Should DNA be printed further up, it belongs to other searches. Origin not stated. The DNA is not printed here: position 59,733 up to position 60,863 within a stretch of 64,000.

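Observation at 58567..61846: Orphan PaaK-like ligase / PaaA-like diiron protein / secretin-motif lipoprotein / PaaI-like thioesterase cluster with no PaaB, C, D or E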

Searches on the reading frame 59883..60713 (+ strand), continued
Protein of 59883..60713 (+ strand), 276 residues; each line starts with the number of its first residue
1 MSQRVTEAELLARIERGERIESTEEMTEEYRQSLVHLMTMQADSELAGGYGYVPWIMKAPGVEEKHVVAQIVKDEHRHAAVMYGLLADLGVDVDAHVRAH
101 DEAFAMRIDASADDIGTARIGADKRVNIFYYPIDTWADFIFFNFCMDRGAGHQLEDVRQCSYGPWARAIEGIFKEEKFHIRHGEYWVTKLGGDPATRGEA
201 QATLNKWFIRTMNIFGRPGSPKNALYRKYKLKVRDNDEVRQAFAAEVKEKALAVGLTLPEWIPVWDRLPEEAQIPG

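Call 36: find_encoding_contigs(protein=P0298, flank=8000, max_places=1)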
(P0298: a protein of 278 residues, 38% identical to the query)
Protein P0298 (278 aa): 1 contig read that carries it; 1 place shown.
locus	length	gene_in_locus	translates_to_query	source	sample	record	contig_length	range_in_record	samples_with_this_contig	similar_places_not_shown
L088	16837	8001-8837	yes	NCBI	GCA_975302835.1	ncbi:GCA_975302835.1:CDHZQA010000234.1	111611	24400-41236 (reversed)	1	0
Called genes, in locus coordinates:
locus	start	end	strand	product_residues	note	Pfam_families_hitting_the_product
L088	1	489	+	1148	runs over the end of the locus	PF02811:PHP, PF07733:DNA_pol3_alpha, PF17657:DNA_pol3_finger, PF14579:HHH_6, PF01336:tRNA_anti-codon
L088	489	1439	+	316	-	PF03255:ACCA, PF01039:Carboxyl_trans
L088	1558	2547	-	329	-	PF04545:Sigma70_r4 (weak), PF04198:Sugar-bind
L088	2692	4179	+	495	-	PF01950:FBPase_3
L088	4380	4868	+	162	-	PF02577:BFN_dom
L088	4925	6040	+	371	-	PF13439:Glyco_transf_4, PF13579:Glyco_trans_4_4, PF20706:GT4-conflict, PF00534:Glycos_transf_1, PF13692:Glyco_trans_1_4, PF13524:Glyco_trans_1_2 (weak)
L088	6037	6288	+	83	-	-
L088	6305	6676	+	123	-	-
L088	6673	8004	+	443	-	PF00501:AMP-binding, PF14535:AMP-binding_C_2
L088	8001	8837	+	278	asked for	PF05138:PaaA_PaaC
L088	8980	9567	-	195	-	PF09976:TPR_21 (weak), PF13174:TPR_6 (faint), PF13428:TPR_14 (faint), PF13432:TPR_16 (faint), PF13424:TPR_12 (faint), PF07719:TPR_2 (faint), PF00515:TPR_1 (faint)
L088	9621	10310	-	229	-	PF08239:SH3_3 (weak)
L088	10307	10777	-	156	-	PF04519:Bactofilin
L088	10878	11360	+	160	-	PF07238:PilZ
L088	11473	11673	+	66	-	PF09957:VapB_antitoxin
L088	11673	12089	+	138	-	PF01850:PIN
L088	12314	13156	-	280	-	PF00892:EamA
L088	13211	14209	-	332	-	PF00140:Sigma70_r1_2, PF04542:Sigma70_r2, PF04539:Sigma70_r3, PF04545:Sigma70_r4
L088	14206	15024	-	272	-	PF01476:LysM, PF01551:Peptidase_M23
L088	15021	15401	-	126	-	PF00708:Acylphosphatase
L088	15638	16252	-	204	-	PF01135:PCMT, PF00398:RrnaAD (weak), PF13649:Methyltransf_25 (weak)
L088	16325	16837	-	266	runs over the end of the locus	PF01975:SurE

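Call 37: find_encoding_contigs(protein=P0339, flank=8000, max_places=1)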
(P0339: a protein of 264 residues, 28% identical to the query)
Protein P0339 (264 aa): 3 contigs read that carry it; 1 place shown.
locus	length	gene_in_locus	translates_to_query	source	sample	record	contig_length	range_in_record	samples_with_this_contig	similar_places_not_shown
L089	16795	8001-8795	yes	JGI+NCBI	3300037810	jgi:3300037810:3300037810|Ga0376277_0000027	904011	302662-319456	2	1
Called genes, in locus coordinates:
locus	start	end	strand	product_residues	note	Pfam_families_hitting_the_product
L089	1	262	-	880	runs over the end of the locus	PF05226:CHASE2, PF00069:Pkinase, PF07714:PK_Tyr_Ser-Thr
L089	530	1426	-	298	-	PF02629:CoA_binding, PF13380:CoA_binding_2 (faint), PF13607:Succ_CoA_lig, PF00549:Ligase_CoA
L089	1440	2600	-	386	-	PF08442:ATP-grasp_2, PF13549:ATP-grasp_5 (weak), PF24948:Citrate_synth_N, PF00549:Ligase_CoA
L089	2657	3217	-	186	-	PF11136:DUF2889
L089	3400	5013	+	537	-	PF00370:FGGY_N, PF02782:FGGY_C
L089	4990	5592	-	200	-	PF00132:Hexapep (faint), PF25087:GMPPB_C (faint)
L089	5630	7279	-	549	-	PF00171:Aldedh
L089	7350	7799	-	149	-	PF00258:Flavodoxin_1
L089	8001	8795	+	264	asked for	PF05138:PaaA_PaaC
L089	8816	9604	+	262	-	PF00378:ECH_1, PF16113:ECH_2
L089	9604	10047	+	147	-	PF03061:4HBT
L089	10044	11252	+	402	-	PF00108:Thiolase_N, PF02803:Thiolase_C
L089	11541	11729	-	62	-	-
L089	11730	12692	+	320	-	PF10418:DHODB_Fe-S_bind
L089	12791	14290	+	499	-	PF14691:Fer4_20, PF07992:Pyr_redox_2, PF13450:NAD_binding_8, PF13738:Pyr_redox_3 (faint), PF00070:Pyr_redox (weak)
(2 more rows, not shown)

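Call 60: predict_structure(alignment_id=A5)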
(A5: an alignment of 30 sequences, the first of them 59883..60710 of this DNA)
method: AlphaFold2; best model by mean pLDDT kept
length: 276 residues; sequences in the alignment: 30
mean_pLDDT: 87.0   pTM: 0.84
mean pLDDT of the five models: 87.0, 86.8, 86.2, 85.7, 84.3
residues with pLDDT >= 90: 193; 70-90: 44; 50-70: 18; < 50: 21
segments of 3 or more residues with pLDDT < 50: 112-124, 273-276
pLDDT, mean of each block of 10 residues (from residue 1): 83 97 96 94 89 91 95 96 97 91 59 46 56 89 94 92 96 93 94 97 94 85 94 94 97 96 71 42
secondary structure, 60 per line:
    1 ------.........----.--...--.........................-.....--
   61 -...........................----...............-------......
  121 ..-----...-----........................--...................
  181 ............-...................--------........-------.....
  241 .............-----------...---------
elements in order: H7-15 H28-52 H54-58 H62-88 H93-107 H115-122 H136-159 H163-192 H194-212 H221-228 H236-253

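Call 63: fold_search(model_id=the predicted structure, library=pdb)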
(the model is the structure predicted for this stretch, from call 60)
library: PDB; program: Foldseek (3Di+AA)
matches with E <= 10: 365; with E <= 0.001: 34
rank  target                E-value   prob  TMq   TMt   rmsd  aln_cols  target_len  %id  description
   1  3pw8_C                4.9e-11  1.00  0.78  0.72   3.2       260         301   28  The Phenylacetyl-CoA monooxygenase PaaAC subcomplex with acetyl-CoA (released 2011-01-19)
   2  3pwq_H                4.9e-11  1.00  0.75  0.71   3.3       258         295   27  The Phenylacetyl-CoA monooxygenase PaaAC subcomplex (released 2011-01-19)
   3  3pwq_D                5.6e-11  1.00  0.75  0.70   3.3       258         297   28  The Phenylacetyl-CoA monooxygenase PaaAC subcomplex (released 2011-01-19)
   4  3pwq_F                6.1e-11  1.00  0.75  0.69   3.3       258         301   27  The Phenylacetyl-CoA monooxygenase PaaAC subcomplex (released 2011-01-19)
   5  4iit_A                7.3e-11  1.00  0.77  0.71   2.9       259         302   28  The Phenylacetyl-CoA monooxygenase PaaABC subcomplex with phenylacetyl-CoA (released 2013-11-06)
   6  4ii4_A                1.1e-10  1.00  0.76  0.69   5.0       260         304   28  The Phenylacetyl-CoA monooxygenase - mutant PaaA E49Q K68Q - PaaC wild type subcomplex with benzoyl-CoA (released 2014-08-20)
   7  3pwq_C                1.6e-10  1.00  0.74  0.69   3.3       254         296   27  The Phenylacetyl-CoA monooxygenase PaaAC subcomplex (released 2011-01-19)
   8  3pvr_A                1.7e-10  1.00  0.77  0.70   3.0       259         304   28  The Phenylacetyl-CoA monooxygenase PaaAC subcomplex with benzoyl-CoA (released 2011-01-19)
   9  4mud_D                2.0e-08  1.00  0.70  0.86   4.0       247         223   23  Crystal structure of a ring oxydation complex/ phenylacetic acid degradation-like protein (SSO1313) from Sulfolobus so (released 2013-10-09)
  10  4mud_B                4.7e-08  1.00  0.70  0.86   4.0       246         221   23  Crystal structure of a ring oxydation complex/ phenylacetic acid degradation-like protein (SSO1313) from Sulfolobus so (released 2013-10-09)
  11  4mud_C                7.4e-08  1.00  0.67  0.83   4.3       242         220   24  Crystal structure of a ring oxydation complex/ phenylacetic acid degradation-like protein (SSO1313) from Sulfolobus so (released 2013-10-09)
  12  4mud_A                7.8e-08  1.00  0.68  0.83   4.3       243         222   24  Crystal structure of a ring oxydation complex/ phenylacetic acid degradation-like protein (SSO1313) from Sulfolobus so (released 2013-10-09)
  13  4ii4_B                1.4e-06  1.00  0.67  0.77   4.1       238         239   19  The Phenylacetyl-CoA monooxygenase - mutant PaaA E49Q K68Q - PaaC wild type subcomplex with benzoyl-CoA (released 2014-08-20)
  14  3pvr_C                4.2e-06  1.00  0.67  0.74   3.9       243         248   19  The Phenylacetyl-CoA monooxygenase PaaAC subcomplex with benzoyl-CoA (released 2011-01-19)
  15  3pw8_A                5.0e-06  1.00  0.66  0.73   4.2       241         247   20  The Phenylacetyl-CoA monooxygenase PaaAC subcomplex with acetyl-CoA (released 2011-01-19)
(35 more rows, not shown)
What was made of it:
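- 59883..60713 (+): Stand-alone PaaA-like diiron carboxylate protein, 276 aa. It starts 2 nt after the paaK stop codon. The AF2 model has pLDDT 87, and its best PDB match is PaaA 3pw8_C at TM 0.78 (calls 60, 63).
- Its model matches PaaA best: TM 0.78, ahead of SSO1313, PaaC and BoxB (call 63).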

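Call 65: list_cluster_members(proteins=[P0271, P0283, P0298, P0276, P0299])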
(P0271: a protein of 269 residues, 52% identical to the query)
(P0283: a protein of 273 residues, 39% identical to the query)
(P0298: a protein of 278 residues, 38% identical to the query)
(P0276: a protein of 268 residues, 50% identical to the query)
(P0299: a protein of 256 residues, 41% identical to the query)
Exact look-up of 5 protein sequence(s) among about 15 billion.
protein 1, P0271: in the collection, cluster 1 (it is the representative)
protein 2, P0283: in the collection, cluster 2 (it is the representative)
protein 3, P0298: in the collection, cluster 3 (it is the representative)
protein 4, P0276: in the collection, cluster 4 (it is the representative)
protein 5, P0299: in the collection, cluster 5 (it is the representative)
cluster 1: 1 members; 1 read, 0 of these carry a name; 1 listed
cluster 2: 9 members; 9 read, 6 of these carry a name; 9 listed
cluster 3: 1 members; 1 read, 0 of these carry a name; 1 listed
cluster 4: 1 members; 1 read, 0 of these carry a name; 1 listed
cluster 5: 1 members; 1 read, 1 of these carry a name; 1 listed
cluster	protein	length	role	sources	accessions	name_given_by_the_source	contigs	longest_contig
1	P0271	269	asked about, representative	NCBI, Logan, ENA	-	-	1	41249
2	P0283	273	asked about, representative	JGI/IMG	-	-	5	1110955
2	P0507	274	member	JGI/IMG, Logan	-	ring-1,2-phenylacetyl-CoA epoxidase subunit PaaA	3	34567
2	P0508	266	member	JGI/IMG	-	ring-1,2-phenylacetyl-CoA epoxidase subunit PaaA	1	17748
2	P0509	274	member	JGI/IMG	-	ring-1,2-phenylacetyl-CoA epoxidase subunit PaaA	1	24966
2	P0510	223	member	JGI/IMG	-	ring-1,2-phenylacetyl-CoA epoxidase subunit PaaA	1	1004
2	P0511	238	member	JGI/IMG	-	ring-1,2-phenylacetyl-CoA epoxidase subunit PaaA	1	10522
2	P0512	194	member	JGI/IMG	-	ring-1,2-phenylacetyl-CoA epoxidase subunit PaaA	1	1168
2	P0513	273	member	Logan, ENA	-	-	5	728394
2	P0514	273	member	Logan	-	-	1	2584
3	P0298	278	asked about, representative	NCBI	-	-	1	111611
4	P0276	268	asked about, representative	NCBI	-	-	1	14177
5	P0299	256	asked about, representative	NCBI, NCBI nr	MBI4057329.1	MAG: phenylacetate-CoA oxygenase subunit PaaI [Elusimicrobia bacterium] | phenylacetate-CoA oxygenase subunit PaaI [Elusimicrobiota bacterium]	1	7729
